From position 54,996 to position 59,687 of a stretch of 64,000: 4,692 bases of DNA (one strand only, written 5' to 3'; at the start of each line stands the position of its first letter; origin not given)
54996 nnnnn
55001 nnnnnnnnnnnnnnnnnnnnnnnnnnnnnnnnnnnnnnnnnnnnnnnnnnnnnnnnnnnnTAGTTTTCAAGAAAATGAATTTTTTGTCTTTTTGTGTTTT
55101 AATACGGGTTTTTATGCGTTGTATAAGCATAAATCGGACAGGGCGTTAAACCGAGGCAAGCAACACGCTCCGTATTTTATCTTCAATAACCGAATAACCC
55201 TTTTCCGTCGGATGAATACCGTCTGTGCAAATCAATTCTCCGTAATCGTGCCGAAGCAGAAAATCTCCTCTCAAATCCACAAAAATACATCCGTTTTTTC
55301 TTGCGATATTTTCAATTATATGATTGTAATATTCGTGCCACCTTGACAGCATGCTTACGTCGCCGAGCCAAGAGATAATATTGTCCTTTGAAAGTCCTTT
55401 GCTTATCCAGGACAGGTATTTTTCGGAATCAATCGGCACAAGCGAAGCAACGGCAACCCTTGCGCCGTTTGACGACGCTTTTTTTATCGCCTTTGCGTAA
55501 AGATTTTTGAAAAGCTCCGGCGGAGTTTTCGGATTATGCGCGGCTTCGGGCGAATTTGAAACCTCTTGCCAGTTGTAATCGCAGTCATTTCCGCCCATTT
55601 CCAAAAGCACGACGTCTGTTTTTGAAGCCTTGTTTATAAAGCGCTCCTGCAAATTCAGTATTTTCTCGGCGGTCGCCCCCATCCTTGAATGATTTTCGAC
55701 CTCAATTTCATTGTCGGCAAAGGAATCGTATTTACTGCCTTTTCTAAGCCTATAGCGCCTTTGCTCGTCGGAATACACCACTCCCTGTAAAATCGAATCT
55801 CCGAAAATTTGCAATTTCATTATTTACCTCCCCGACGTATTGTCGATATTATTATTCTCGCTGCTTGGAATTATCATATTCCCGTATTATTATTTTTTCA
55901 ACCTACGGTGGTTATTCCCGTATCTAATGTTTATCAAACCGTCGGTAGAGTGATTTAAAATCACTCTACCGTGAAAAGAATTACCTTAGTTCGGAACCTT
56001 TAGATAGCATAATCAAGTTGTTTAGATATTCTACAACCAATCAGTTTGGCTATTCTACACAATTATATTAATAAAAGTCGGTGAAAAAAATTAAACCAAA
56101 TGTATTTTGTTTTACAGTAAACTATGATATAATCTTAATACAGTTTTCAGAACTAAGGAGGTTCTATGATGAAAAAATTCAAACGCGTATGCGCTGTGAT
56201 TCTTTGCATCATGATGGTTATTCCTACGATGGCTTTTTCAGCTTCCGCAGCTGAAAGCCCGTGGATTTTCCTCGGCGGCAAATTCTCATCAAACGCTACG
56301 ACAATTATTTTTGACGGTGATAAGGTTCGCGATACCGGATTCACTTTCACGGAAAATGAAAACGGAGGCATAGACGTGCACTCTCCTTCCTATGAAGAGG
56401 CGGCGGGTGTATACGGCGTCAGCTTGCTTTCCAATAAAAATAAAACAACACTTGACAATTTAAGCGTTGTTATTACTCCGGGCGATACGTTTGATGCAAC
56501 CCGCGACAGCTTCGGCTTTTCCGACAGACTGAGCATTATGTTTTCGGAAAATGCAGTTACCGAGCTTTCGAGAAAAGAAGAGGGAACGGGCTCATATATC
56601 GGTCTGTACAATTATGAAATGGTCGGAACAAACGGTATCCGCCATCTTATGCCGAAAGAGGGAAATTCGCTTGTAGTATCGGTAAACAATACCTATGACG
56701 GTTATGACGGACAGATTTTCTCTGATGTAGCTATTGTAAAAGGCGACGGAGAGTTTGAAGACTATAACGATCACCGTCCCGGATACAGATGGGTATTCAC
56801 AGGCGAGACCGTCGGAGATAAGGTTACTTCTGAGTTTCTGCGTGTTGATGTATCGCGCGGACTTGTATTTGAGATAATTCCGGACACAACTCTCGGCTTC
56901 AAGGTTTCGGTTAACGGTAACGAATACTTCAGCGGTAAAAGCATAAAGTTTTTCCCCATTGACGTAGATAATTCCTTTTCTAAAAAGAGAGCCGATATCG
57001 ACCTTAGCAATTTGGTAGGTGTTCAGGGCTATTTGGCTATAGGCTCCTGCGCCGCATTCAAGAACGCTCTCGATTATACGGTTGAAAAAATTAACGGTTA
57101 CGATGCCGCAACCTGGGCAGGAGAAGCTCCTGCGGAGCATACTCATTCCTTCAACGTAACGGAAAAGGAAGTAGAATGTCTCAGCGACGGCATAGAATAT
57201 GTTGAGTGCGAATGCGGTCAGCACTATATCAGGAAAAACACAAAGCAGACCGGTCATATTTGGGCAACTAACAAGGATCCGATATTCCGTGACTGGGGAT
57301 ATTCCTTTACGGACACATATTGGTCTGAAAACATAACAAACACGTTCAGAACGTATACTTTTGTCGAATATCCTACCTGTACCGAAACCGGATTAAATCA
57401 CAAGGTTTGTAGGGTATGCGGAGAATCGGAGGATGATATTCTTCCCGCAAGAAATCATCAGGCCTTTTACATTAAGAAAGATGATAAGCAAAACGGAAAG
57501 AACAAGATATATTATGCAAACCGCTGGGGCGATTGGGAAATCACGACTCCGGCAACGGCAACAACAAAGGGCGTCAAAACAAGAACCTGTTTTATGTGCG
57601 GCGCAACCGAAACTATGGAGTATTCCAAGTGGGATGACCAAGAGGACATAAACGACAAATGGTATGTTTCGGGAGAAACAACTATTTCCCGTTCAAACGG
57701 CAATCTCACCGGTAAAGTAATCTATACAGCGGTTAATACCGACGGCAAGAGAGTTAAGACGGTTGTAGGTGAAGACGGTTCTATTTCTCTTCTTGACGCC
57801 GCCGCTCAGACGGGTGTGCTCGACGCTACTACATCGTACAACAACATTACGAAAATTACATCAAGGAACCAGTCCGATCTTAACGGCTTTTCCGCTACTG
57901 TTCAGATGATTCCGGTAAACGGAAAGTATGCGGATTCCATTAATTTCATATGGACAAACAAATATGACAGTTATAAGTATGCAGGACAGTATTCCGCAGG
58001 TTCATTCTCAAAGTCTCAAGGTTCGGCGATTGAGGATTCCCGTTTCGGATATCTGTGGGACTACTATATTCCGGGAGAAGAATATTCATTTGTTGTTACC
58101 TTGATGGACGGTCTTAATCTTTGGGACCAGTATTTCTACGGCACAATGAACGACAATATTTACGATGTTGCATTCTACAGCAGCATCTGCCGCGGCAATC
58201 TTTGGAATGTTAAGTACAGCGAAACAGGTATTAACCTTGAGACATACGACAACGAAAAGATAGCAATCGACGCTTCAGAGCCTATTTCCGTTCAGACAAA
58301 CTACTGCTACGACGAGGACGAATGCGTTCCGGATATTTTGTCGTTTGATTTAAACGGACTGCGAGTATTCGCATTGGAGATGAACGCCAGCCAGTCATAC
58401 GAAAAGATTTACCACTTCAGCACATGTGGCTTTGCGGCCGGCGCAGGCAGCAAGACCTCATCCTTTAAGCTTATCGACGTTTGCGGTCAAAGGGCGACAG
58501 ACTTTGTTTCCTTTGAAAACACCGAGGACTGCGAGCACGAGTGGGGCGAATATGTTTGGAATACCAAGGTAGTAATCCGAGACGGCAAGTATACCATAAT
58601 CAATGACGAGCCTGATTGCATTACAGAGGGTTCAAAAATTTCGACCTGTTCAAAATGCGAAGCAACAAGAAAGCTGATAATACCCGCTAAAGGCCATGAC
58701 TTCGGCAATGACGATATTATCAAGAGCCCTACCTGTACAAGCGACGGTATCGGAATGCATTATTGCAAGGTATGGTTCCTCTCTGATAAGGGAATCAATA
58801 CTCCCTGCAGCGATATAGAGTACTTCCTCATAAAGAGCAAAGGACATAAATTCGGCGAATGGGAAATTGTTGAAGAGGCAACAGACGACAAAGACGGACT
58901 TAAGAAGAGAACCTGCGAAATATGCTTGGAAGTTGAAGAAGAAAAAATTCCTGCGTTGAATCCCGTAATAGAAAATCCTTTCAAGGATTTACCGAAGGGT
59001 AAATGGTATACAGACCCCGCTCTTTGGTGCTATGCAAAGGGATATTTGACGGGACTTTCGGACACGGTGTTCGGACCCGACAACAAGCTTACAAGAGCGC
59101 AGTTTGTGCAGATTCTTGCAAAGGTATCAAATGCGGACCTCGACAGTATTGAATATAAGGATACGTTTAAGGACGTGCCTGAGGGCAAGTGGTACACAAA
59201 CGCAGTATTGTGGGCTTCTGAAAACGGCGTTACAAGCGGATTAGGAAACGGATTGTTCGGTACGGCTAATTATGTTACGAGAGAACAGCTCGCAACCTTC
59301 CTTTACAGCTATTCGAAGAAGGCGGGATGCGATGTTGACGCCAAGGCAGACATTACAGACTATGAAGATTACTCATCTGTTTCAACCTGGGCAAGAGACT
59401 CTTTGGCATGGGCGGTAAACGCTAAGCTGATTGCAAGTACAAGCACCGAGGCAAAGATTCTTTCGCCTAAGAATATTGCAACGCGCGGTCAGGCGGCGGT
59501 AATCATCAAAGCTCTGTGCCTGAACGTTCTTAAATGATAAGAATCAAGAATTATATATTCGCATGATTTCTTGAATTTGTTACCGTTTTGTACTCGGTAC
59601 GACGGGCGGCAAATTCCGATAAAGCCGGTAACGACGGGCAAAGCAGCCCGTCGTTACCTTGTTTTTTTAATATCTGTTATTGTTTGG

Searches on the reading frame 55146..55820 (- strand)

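Call 39: search_protein_families(library=pfam, proteins=[window:55146-55820:-], max_evalue=0.0001)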
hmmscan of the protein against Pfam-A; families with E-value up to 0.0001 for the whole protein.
window:55146-55820:- (224 aa): 3 families
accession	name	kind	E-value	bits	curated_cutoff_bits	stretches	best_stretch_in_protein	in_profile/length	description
PF13472.12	Lipase_GDSL_2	-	3.2e-18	67.3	32.9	1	5-210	1-177/178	GDSL-like Lipase/Acylhydrolase family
PF00657.28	Lipase_GDSL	-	6.2e-13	49.8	23.6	1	5-214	3-206/208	GDSL-like Lipase/Acylhydrolase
PF04311.20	DUF459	-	5.6e-05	23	27.2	0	5-130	4-119/197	Protein of unknown function (DUF459)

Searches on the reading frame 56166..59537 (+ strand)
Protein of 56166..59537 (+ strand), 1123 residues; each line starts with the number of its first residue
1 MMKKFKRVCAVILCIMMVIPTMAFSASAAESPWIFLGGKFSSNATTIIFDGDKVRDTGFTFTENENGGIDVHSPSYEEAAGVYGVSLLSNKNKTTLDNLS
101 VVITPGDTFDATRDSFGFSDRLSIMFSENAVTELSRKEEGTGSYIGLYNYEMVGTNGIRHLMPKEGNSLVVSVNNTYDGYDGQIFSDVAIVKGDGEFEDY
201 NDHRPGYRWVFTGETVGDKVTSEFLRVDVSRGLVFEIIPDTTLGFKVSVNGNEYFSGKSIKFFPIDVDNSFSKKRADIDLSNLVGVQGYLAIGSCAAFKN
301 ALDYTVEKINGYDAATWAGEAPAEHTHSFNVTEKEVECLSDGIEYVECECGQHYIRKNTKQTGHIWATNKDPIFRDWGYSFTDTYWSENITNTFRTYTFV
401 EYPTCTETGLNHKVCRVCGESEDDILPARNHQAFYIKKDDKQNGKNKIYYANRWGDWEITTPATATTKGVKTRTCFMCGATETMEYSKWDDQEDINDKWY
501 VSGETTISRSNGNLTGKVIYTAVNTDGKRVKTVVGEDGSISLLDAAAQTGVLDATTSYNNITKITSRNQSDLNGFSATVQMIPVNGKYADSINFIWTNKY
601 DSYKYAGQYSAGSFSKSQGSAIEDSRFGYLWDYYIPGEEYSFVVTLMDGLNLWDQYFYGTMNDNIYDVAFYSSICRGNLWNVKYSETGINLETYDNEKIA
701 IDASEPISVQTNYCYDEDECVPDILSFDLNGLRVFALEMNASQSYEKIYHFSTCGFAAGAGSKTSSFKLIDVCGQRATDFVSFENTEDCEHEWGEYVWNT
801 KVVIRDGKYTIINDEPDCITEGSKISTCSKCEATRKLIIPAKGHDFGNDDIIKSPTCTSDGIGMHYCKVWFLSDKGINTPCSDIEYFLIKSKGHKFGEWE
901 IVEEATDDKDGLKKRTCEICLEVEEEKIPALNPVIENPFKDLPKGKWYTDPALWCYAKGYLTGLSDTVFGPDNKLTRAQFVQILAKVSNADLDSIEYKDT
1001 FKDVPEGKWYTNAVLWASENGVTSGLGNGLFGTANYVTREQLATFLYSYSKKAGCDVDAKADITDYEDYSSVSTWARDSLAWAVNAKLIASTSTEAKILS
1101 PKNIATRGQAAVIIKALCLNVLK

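Call 39: search_protein_families(library=pfam, proteins=[window:56166-59537:+], max_evalue=0.0001)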
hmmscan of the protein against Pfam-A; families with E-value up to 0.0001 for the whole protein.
window:56166-59537:+ (1123 aa): 1 family
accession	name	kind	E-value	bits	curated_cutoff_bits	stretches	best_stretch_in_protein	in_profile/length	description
PF00395.25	SLH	-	1.4e-23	83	20.8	2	1000-1043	1-44/44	S-layer homology domain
